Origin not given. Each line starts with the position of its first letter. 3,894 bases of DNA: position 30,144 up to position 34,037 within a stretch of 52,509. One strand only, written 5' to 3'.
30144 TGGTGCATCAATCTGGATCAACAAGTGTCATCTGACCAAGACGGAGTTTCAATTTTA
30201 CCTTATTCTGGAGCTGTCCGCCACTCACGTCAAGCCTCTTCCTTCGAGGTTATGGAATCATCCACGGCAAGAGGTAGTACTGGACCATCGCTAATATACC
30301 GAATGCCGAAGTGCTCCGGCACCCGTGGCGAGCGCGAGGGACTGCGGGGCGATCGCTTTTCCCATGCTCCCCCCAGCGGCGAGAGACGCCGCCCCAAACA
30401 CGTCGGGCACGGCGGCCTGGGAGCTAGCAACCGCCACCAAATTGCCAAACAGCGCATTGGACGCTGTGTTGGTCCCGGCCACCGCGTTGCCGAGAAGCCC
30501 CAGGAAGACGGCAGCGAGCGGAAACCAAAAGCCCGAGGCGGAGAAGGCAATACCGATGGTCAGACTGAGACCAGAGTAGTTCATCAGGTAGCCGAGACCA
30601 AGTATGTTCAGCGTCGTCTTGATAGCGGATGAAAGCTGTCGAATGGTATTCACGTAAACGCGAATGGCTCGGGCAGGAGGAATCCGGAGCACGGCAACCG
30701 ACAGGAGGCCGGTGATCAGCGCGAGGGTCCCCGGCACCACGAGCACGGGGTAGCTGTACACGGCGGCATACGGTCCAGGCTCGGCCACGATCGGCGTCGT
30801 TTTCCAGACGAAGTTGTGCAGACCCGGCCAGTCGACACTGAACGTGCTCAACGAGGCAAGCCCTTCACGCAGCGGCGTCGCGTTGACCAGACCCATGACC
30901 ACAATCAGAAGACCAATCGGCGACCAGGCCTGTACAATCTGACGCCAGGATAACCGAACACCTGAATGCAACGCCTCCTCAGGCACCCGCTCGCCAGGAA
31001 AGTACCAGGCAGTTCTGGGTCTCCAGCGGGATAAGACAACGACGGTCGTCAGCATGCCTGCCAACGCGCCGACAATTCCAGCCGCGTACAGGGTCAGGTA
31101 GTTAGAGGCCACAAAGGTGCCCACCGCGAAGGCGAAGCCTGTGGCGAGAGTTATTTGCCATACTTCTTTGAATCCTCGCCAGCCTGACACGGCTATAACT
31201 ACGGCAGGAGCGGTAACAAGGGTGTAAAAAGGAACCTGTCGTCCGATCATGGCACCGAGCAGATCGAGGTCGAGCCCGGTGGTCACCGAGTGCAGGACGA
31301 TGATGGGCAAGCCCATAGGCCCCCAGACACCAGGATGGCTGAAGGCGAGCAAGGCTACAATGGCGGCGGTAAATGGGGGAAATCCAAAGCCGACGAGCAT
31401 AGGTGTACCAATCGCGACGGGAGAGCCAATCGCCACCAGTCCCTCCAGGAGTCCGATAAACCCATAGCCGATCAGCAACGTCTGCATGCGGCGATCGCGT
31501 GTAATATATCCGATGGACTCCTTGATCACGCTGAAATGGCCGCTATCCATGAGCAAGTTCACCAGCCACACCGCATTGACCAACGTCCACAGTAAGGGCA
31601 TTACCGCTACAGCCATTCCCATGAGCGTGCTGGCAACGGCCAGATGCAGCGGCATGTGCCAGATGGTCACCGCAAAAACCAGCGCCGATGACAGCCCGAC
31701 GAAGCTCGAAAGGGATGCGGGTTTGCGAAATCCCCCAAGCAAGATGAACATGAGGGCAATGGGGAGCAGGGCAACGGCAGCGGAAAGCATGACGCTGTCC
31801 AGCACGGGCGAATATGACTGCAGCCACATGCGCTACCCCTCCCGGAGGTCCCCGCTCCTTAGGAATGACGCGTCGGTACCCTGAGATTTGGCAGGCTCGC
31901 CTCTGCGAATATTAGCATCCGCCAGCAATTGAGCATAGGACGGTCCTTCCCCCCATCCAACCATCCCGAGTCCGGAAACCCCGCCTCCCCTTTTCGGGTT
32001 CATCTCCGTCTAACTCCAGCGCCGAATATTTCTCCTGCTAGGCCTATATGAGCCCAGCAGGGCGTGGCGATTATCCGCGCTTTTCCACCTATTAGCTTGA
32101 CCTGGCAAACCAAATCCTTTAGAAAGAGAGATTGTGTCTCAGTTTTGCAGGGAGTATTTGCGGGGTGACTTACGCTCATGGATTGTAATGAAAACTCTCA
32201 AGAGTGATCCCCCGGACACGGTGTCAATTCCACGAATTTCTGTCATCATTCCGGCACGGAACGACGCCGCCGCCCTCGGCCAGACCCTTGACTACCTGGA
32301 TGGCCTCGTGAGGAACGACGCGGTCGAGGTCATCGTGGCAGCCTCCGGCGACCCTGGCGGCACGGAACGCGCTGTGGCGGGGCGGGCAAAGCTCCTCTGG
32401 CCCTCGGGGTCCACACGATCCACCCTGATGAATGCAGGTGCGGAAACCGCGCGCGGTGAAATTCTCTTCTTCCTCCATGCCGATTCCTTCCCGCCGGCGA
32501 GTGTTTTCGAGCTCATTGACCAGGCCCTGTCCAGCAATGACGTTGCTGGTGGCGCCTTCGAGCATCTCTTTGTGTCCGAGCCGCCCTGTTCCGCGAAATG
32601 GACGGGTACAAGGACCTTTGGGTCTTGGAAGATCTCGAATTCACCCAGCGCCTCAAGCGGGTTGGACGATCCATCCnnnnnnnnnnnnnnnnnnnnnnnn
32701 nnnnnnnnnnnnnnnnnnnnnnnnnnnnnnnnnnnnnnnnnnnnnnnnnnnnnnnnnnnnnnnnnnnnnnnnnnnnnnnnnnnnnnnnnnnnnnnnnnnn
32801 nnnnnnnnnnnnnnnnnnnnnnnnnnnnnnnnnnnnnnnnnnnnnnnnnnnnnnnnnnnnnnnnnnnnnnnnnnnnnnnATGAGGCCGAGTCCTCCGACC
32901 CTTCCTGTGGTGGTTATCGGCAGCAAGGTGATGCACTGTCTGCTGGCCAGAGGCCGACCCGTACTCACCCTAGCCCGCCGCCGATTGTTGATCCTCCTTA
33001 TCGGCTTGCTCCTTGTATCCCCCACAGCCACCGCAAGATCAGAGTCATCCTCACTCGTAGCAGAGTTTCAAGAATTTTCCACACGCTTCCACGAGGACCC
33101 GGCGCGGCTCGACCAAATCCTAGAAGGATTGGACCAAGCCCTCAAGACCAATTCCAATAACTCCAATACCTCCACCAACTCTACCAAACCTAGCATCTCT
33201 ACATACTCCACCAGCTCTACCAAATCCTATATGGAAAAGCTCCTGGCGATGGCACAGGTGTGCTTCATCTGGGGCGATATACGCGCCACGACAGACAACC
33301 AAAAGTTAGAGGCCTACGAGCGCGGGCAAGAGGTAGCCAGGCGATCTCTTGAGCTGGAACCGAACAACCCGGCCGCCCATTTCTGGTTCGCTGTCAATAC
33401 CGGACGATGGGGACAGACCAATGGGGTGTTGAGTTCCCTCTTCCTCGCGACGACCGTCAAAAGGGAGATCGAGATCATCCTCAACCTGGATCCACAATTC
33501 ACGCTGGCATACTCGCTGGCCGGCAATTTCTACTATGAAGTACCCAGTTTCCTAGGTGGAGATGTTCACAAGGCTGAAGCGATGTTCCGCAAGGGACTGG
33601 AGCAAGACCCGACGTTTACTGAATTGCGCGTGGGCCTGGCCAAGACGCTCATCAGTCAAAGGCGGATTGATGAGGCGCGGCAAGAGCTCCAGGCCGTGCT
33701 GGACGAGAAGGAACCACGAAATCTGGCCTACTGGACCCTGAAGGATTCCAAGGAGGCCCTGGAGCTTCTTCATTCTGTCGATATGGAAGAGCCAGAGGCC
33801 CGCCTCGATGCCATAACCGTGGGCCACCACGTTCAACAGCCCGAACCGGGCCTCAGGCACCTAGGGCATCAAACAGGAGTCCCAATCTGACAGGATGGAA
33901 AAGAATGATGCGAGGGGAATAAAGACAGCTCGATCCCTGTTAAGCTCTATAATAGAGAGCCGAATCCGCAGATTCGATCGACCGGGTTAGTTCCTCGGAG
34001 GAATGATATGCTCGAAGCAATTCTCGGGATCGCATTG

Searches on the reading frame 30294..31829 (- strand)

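Call 30: search_protein_families(library=pfam, proteins=[window:30294-31829:-], max_evalue=0.001)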
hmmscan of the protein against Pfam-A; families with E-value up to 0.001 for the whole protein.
window:30294-31829:- (512 aa): 1 family
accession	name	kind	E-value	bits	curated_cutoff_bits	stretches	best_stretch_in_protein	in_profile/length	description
PF02652.20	Lactate_perm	-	6.1e-102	342.5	27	1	15-504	1-490/522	L-lactate permease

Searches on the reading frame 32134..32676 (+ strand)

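Call 30: search_protein_families(library=pfam, proteins=[window:32134-32676:+], max_evalue=0.001)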
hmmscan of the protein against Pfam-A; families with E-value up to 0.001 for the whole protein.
window:32134-32676:+ (181 aa): 1 family
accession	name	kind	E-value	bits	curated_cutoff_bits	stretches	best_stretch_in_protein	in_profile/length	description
PF00535.33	Glycos_transf_2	-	8.3e-08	32.8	23.3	1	36-143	1-116/168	Glycosyl transferase family 2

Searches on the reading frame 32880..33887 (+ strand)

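Call 30: search_protein_families(library=pfam, proteins=[window:32880-33887:+], max_evalue=0.001)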
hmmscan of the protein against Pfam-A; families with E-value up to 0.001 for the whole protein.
window:32880-33887:+ (336 aa): 7 families
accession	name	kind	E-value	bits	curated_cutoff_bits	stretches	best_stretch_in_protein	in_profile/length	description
PF14559.12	TPR_19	-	5.6e-14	52.6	25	1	227-288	5-65/68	Tetratricopeptide repeat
PF13431.12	TPR_17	-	4.4e-09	36.3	24.4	0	236-268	2-34/34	Tetratricopeptide repeat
PF13428.12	TPR_14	-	2.6e-08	34.2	23.5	0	227-255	15-43/44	Tetratricopeptide repeat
PF07719.23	TPR_2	-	1.9e-05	24.9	27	0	252-275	6-29/34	Tetratricopeptide repeat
PF13181.12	TPR_8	-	3.7e-05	24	25.7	0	227-245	15-33/34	Tetratricopeptide repeat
PF13432.12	TPR_16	-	7.3e-05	23.6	32.7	0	227-277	11-61/65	Tetratricopeptide repeat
PF16811.11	TAtT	-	8.5e-05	22.4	26.5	1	148-260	98-216/263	TRAP transporter T-component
